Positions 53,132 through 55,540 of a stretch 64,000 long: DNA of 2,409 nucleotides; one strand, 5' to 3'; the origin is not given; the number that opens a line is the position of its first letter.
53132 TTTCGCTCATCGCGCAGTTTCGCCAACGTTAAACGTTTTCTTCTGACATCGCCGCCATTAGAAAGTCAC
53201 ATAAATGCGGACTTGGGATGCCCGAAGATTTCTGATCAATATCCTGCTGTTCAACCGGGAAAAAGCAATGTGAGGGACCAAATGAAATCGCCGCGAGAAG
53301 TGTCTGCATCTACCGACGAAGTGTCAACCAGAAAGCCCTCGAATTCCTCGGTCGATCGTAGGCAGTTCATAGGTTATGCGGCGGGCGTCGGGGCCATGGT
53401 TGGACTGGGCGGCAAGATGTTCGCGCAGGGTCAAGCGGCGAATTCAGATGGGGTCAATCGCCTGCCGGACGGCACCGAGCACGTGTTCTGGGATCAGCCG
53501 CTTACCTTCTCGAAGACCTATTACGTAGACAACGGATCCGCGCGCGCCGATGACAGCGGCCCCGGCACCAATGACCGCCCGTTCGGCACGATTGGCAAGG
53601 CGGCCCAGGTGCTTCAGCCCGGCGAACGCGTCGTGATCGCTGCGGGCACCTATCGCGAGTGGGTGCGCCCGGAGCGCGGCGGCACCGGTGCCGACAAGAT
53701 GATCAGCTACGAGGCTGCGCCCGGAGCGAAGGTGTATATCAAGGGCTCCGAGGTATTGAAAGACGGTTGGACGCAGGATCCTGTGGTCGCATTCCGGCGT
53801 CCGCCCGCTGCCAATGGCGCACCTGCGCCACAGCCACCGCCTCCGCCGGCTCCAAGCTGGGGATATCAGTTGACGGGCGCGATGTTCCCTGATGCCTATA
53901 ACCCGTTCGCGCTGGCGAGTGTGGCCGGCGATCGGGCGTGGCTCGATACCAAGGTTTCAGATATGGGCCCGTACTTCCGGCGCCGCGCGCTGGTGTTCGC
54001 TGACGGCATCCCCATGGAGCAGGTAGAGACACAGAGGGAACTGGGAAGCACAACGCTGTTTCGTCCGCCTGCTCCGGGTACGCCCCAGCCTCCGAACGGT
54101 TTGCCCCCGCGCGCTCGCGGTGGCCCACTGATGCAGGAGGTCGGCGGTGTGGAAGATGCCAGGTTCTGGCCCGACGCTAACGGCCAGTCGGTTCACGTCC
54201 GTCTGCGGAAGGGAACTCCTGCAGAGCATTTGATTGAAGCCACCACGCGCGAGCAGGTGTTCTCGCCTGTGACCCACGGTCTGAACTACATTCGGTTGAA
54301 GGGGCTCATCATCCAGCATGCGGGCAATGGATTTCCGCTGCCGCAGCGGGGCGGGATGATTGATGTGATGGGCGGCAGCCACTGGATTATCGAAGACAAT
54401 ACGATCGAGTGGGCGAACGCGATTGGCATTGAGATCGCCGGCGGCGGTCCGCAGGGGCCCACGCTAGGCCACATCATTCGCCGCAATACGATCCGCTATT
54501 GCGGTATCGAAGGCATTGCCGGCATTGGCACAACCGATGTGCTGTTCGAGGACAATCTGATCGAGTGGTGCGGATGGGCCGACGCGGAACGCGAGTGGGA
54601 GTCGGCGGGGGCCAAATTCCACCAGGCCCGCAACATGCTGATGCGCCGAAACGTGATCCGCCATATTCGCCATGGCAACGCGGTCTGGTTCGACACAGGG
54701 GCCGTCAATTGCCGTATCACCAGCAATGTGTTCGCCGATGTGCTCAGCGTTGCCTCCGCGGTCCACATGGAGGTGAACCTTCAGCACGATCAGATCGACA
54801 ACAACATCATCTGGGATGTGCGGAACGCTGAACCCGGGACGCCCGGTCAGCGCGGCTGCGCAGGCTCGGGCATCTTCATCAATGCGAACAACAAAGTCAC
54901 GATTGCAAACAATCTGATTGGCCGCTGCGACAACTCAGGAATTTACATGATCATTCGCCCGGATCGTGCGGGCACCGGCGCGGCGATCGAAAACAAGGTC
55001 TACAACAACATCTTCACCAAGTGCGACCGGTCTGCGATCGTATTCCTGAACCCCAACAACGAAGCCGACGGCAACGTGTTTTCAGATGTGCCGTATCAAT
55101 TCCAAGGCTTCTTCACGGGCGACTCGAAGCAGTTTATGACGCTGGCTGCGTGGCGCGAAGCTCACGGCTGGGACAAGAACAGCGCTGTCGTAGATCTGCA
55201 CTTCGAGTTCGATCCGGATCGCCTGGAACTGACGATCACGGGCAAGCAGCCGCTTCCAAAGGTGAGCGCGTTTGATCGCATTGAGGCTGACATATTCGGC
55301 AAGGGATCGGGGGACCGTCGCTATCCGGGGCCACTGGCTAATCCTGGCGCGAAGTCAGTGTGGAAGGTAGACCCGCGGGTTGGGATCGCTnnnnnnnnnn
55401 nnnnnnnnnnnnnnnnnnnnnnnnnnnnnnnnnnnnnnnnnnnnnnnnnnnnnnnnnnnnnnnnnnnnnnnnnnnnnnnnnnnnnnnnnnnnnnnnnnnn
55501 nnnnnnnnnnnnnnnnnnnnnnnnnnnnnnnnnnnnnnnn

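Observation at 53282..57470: Tandem divergent GH120-like beta-helix paralogs with both putative catalytic acids retained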

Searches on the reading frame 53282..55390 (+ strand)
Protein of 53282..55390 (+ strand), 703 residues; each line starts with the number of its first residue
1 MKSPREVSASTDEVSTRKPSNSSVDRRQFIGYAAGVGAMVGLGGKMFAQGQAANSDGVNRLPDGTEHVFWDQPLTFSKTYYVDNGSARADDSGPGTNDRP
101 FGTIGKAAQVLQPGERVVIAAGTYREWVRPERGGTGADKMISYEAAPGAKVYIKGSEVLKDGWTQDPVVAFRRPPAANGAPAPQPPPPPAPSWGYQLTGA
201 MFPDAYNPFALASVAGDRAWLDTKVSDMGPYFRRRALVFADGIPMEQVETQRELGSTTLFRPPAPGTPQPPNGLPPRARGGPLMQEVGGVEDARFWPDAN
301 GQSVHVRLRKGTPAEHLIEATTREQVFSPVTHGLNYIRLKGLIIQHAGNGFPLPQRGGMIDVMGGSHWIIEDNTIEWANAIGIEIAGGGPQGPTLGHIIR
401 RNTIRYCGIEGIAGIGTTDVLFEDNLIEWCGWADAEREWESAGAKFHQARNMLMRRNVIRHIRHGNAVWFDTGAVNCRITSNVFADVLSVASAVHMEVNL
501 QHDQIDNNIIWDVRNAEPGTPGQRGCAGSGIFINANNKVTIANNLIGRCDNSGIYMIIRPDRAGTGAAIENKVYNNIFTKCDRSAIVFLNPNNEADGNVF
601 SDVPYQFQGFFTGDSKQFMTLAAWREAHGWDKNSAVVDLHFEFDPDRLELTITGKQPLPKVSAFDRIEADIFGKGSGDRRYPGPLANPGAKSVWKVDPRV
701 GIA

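Call 86: predict_structure(alignment_id=A4)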
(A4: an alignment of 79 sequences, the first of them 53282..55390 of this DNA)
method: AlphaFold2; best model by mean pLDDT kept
length: 703 residues; sequences in the alignment: 79
mean_pLDDT: 87.8   pTM: 0.88
mean pLDDT of the five models: 87.8, 87.6, 87.5, 87.0, 86.4
residues with pLDDT >= 90: 506; 70-90: 90; 50-70: 49; < 50: 58
segments of 3 or more residues with pLDDT < 50: 1-26, 37-54, 264-266, 273-278
pLDDT, mean of each block of 10 residues (from residue 1): 37 40 48 48 46 65 95 97 98 98 98 99 98 97 98 97 84 77 80 96 94 80 77 95 94 83 51 46 79 93 96 97 96 96 97 80 95 98 81 83 97 95 98 91 96 98 97 97 97 97 98 88 81 97 98 95 84 98 97 98 96 92 97 98 97 95 93 93 93 94 54
secondary structure, 60 per line:
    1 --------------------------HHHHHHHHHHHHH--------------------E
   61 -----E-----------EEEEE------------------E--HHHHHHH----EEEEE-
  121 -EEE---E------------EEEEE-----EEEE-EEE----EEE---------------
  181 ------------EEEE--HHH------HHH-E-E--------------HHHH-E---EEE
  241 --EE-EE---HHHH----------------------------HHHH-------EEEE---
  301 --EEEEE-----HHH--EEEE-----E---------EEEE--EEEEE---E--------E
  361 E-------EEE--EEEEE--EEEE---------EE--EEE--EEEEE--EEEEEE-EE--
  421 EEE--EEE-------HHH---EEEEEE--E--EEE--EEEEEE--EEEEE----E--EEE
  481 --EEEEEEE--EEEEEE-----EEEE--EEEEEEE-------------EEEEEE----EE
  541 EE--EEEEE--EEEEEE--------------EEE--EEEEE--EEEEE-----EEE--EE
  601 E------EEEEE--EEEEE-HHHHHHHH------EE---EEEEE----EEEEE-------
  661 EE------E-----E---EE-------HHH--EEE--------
elements in order (helices of 4 or more, strands of 3 or more residues): H27-39 E78-82 H104-110 E115-119 E122-124 E141-145 E151-154 E156-158 E163-165 E193-196 H229-232 E238-240 H251-254 H283-286 E294-297 E303-307 E318-321 E337-340 E343-347 E369-371 E374-378 E381-384 E398-400 E403-407 E410-415 E421-423 E426-428 E442-447 E453-455 E458-463 E466-470 E478-480 E483-489 E492-497 E503-506 E509-515 E529-534 E539-542 E545-549 E552-557 E572-574 E577-581 E584-588 E594-596 E599-601 E608-612 E615-619 H621-628 E640-644 E649-653 E693-695

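Call 92: find_homologous_proteins(query=window:53282-55390:+, max_evalue=1e-20)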
Query window:53282-55390:+ (703 aa): 1306 proteins with E <= 1e-20 among 8000 candidates; the best 120 are listed.
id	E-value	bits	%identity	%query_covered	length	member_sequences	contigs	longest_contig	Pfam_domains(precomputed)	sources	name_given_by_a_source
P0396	0.0e+0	1651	100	100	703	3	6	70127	PF13229.13,PF07602.18,PF22842.4,PF05048.20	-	-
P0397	0.0e+0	1367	81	100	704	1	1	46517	PF13229.13,PF07602.18,PF22842.4,PF14592.13,PF05048.20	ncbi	-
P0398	0.0e+0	1314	79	100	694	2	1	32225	PF13229.13,PF07602.18,PF22842.4,PF14592.13,PF05048.20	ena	-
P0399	0.0e+0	1310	78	100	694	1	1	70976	PF13229.13,PF07602.18,PF22842.4,PF14592.13,PF05048.20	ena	-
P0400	0.0e+0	1306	79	100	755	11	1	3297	PF13229.13,PF07602.18,PF22842.4,PF05048.20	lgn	-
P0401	0.0e+0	1280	78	96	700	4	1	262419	PF13229.13,PF07602.18,PF22842.4,PF14592.13,PF05048.20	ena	-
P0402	0.0e+0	1280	77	99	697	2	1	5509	PF13229.13,PF07602.18,PF22842.4,PF14592.13,PF05048.20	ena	-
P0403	0.0e+0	1279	77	100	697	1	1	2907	PF13229.13,PF07602.18,PF22842.4,PF14592.13,PF05048.20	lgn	-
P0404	0.0e+0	1277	75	100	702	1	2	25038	PF13229.13,PF07602.18,PF22842.4,PF14592.13,PF05048.20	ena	-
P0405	0.0e+0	1265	77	98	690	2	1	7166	PF13229.13,PF07602.18,PF22842.4,PF05048.20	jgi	jgi:hypothetical protein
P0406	0.0e+0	1257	76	99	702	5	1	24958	PF13229.13,PF07602.18,PF22842.4,PF05048.20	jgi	-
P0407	0.0e+0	1242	74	100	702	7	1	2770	PF13229.13,PF07602.18,PF22842.4,PF14592.13,PF05048.20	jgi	-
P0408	0.0e+0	1239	74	100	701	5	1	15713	PF13229.13,PF07602.18,PF22842.4,PF05048.20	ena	-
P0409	0.0e+0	1230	75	99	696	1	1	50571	PF13229.13,PF07602.18,PF22842.4,PF05048.20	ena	-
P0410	0.0e+0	1219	93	79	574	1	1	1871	PF13229.13,PF07602.18,PF22842.4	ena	-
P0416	0.0e+0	1127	69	98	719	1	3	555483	PF13229.13,PF07602.18,PF22842.4,PF14592.13,PF05048.20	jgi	jgi:Right handed beta helix region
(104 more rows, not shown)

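Call 94: find_encoding_contigs(protein=P0397, flank=9000, max_places=2)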
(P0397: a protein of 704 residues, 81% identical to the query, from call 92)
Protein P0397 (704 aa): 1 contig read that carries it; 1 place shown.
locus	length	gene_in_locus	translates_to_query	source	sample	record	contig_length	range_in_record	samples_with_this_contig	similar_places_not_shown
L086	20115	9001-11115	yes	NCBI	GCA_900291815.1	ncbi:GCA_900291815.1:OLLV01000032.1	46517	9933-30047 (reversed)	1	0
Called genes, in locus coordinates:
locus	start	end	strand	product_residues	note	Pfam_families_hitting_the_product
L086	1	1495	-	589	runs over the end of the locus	PF00512:HisKA (faint), PF00672:HAMP, PF02518:HATPase_c, PF10090:HPTransfase (faint)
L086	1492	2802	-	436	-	PF00496:SBP_bac_5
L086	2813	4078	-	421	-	-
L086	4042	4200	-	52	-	-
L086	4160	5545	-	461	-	PF01145:Band_7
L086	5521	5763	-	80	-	-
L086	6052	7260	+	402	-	PF00667:FAD_binding_1, PF00175:NAD_binding_1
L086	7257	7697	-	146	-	PF20136:DUF6526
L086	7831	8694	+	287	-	PF01261:AP_endonuc_2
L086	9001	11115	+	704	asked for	PF07602:DUF1565 (faint), PF22842:Pel9A-like_beta_helix (weak), PF14592:Chondroitinas_B (faint), PF05048:NosD (faint), PF13229:Beta_helix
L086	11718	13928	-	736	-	PF25183:OMP_b-brl_4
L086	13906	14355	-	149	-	-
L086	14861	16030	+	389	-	PF00871:Acetate_kinase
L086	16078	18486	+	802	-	PF09364:XFP_N, PF03894:XFP, PF09363:XFP_C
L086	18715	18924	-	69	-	-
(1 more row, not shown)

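Call 95: find_encoding_contigs(protein=P0401, flank=9000, max_places=2)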
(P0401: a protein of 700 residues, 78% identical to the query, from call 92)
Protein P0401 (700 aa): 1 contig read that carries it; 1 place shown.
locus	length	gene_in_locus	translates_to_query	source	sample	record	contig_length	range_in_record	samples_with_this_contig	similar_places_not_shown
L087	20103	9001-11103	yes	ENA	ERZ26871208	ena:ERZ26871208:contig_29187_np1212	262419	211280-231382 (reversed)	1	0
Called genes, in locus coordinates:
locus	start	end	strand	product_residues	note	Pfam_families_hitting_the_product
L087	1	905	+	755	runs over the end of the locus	-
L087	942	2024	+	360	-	-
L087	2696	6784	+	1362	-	PF13620:CarboxypepD_reg, PF25183:OMP_b-brl_4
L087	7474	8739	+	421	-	PF00331:Glyco_hydro_10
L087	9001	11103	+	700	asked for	PF07602:DUF1565 (faint), PF22842:Pel9A-like_beta_helix (weak), PF14592:Chondroitinas_B (faint), PF13229:Beta_helix, PF05048:NosD (weak)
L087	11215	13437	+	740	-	PF01011:PQQ, PF13360:PQQ_2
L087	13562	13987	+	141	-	-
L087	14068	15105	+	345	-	PF08450:SGL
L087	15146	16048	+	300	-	PF01050:MannoseP_isomer (faint), PF00190:Cupin_1 (faint), PF07883:Cupin_2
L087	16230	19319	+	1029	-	PF09206:ArabFuran-catal, PF10633:NPCBM_assoc (weak), PF00932:LTD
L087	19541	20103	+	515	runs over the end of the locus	PF04616:Glyco_hydro_43, PF14200:RicinB_lectin_2 (weak)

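Call 96: find_encoding_contigs(protein=P0416, flank=9000, max_places=2)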
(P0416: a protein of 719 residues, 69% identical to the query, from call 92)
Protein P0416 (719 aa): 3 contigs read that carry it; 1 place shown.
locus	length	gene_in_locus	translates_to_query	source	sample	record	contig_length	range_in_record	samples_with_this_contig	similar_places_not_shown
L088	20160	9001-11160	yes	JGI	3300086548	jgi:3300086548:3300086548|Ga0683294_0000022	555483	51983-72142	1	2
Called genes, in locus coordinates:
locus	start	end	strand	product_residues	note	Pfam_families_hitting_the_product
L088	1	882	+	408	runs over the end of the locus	PF02547:Queuosine_synth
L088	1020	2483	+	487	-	-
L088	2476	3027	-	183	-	-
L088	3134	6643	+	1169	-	PF08471:Ribonuc_red_2_N, PF02867:Ribonuc_red_lgC, PF12637:TSCPD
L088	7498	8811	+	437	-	PF00331:Glyco_hydro_10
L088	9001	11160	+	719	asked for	PF07602:DUF1565 (faint), PF14592:Chondroitinas_B (faint), PF22842:Pel9A-like_beta_helix (weak), PF13229:Beta_helix, PF05048:NosD (weak)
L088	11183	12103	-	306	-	PF01050:MannoseP_isomer (faint), PF00190:Cupin_1 (faint), PF02311:AraC_binding (faint), PF05899:Cupin_3 (faint), PF07883:Cupin_2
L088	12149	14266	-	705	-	PF01011:PQQ, PF13360:PQQ_2 (weak), PF13570:Beta-prop_ACSF4 (faint), PF13442:Cytochrome_CBB3, PF01011:PQQ, PF13360:PQQ_2 (weak)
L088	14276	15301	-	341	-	PF08450:SGL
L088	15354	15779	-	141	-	-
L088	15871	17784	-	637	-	PF14508:GH97_N, PF10566:Glyco_hydro_97, PF14509:GH97_C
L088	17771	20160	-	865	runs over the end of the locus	PF00933:Glyco_hydro_3, PF01915:Glyco_hydro_3_C, PF07691:PA14, PF14310:Fn3-like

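Call 97: find_related_loci(query=window:53282-55390:+, collection=metagenome_contigs, flank=7000)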
Query window:53282-55390:+ (703 aa) in metagenome_contigs; peptide patterns used: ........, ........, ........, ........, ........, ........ (x = any residue, [..] = any of these).
236 stretches matched a pattern; 208 encode a relative of the query (tblastn E <= 1e-3); the best 80 are kept; 80 distinct loci.
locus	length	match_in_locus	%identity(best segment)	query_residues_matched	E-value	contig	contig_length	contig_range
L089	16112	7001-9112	81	1-703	0e+0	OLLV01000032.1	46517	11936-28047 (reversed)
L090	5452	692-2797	74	1-703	0e+0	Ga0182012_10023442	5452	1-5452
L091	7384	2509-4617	69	1-699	0e+0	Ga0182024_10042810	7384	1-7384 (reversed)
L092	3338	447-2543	69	1-699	0e+0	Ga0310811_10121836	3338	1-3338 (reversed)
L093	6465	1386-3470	68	16-699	0e+0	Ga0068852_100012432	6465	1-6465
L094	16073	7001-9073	69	24-700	0e+0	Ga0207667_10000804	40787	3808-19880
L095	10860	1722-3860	68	1-699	0e+0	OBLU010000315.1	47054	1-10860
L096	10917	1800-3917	68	1-700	0e+0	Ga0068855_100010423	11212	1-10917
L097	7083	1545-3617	69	24-700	0e+0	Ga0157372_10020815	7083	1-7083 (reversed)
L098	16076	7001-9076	69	24-700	0e+0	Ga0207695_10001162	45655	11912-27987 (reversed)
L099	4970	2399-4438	67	18-703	0e+0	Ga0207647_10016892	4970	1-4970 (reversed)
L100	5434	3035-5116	66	10-699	0e+0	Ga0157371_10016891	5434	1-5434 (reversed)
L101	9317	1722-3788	67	15-699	0e+0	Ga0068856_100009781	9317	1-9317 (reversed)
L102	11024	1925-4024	65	9-699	0e+0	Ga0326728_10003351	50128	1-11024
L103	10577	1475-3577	64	1-700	0e+0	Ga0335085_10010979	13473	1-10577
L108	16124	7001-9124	62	1-702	0e+0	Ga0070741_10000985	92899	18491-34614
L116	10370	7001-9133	62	1-699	0e+0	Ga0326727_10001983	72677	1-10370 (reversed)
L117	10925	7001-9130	63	1-699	0e+0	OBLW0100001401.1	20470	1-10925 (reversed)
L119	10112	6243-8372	63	1-699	0e+0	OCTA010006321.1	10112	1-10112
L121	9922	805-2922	61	1-699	0e+0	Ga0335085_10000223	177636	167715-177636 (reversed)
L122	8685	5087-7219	60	1-699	0e+0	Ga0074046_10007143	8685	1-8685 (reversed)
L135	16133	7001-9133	61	1-702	0e+0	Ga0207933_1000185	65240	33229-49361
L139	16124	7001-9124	60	1-699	0e+0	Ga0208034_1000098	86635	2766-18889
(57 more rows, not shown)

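Call 100: search_protein_families(library=pfam, proteins=[L116:129-2951:+, L119:3138-4121:+, L122:961-3468:+, L139:9195-11522:+, L139:322-2418:-, L117:2481-3800:-, L117:5322-6686:+, L135:9237-10613:+, L121:2953-6045:+, L108:13250-15949:+], max_evalue=0.0001)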
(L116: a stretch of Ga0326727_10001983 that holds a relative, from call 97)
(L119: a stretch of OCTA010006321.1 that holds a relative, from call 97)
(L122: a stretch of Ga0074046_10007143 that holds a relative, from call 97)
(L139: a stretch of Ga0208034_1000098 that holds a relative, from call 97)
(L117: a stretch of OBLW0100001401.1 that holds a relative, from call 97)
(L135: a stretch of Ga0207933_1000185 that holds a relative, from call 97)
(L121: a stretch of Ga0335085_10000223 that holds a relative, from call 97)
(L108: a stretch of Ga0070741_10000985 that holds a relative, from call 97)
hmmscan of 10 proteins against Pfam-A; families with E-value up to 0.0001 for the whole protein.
L116:129-2951:+ (940 aa): 4 families
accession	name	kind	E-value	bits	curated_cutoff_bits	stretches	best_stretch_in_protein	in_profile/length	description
PF00135.34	COesterase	-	7.3e-113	378.7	27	1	70-542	2-497/515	Carboxylesterase family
PF00756.26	Esterase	-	8.9e-22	78.5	22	1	700-933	1-246/251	Putative esterase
PF20434.5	BD-FAE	-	3.8e-09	36.8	26.8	1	152-263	1-100/215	BD-FAE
PF07859.19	Abhydrolase_3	-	1.7e-06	28.4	25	1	168-270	1-89/210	alpha/beta hydrolase fold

L119:3138-4121:+ (327 aa): 2 families
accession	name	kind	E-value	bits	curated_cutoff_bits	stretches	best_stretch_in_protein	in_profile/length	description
PF00126.33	HTH_1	-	1.1e-18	67.4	26.6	1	37-96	1-60/60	Bacterial regulatory helix-turn-helix protein, lysR family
PF03466.25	LysR_substrate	-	5.9e-16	58.9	28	1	124-289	5-176/209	LysR substrate binding domain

L122:961-3468:+ (835 aa): 2 families
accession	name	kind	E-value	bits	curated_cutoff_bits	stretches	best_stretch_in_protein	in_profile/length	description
PF07944.18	Beta-AFase-like_GH127_cat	-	1.1e-05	25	24.9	0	614-686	135-201/376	Beta-L-arabinofuranosidase, GH127 catalytic domain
PF03663.20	Glyco_hydro_76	-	7.1e-05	22.9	25.9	0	614-696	164-255/366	Glycosyl hydrolase family 76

L139:9195-11522:+ (775 aa): 1 family
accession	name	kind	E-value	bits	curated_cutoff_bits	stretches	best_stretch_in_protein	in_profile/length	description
PF22848.2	ASD1_dom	-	5.9e-08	33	22.2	0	378-414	113-150/239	Alpha-L-arabinofuranosidase 1 domain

L139:322-2418:- (698 aa): 1 family
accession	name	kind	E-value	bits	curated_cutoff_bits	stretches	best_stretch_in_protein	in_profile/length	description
PF03629.24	SASA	-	1.4e-16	61.3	24.8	2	457-579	103-224/226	Carbohydrate esterase, sialic acid-specific acetylesterase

L117:2481-3800:- (439 aa): 2 families
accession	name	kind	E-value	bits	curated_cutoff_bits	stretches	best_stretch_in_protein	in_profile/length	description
PF13378.12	MR_MLE_C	-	3.4e-65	220.2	29.4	1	198-423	9-219/219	Enolase C-terminal domain-like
PF02746.21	MR_MLE_N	-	8e-13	49.1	22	1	78-169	29-117/117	Mandelate racemase / muconate lactonizing enzyme, N-terminal domain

L117:5322-6686:+ (454 aa): 1 family
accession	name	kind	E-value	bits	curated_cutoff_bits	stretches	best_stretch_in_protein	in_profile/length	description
PF00150.24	Cellulase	-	3.9e-07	30.3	23.5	1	103-313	34-267/272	Cellulase (glycosyl hydrolase family 5)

L135:9237-10613:+ (458 aa): 3 families
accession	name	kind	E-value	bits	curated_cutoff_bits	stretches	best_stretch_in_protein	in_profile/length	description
PF07690.21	MFS_1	-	4.3e-54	184.2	33.4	1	29-401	1-344/347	Major Facilitator Superfamily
PF06779.20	MFS_4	-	1.9e-08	34.5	26.3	1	54-205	23-176/364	Uncharacterised MFS-type transporter YbfB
PF00083.30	Sugar_tr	-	6.2e-05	22.5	22.3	1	51-201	37-189/452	Sugar (and other) transporter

L121:2953-6045:+ (1030 aa): 2 families
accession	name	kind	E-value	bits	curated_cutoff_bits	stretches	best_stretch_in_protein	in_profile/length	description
PF12708.12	Pect-lyase_RHGA_epim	-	4.1e-27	95.8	27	2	401-454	1-60/213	Rhamnogalacturonase A/epimerase, pectate lyase-like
PF08450.18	SGL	-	1.3e-13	51.6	26.3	1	933-1020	147-244/246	SMP-30/Gluconolactonase/LRE-like region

L108:13250-15949:+ (899 aa): 2 families
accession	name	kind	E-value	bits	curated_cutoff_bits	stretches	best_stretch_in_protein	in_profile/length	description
PF00759.25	Glyco_hydro_9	-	2.7e-22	80.1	27.7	1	410-838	27-389/444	Glycosyl hydrolase family 9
PF02927.20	CelD_N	-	4.8e-05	24.5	24.6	0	289-371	4-84/86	Cellulase N-terminal ig-like domain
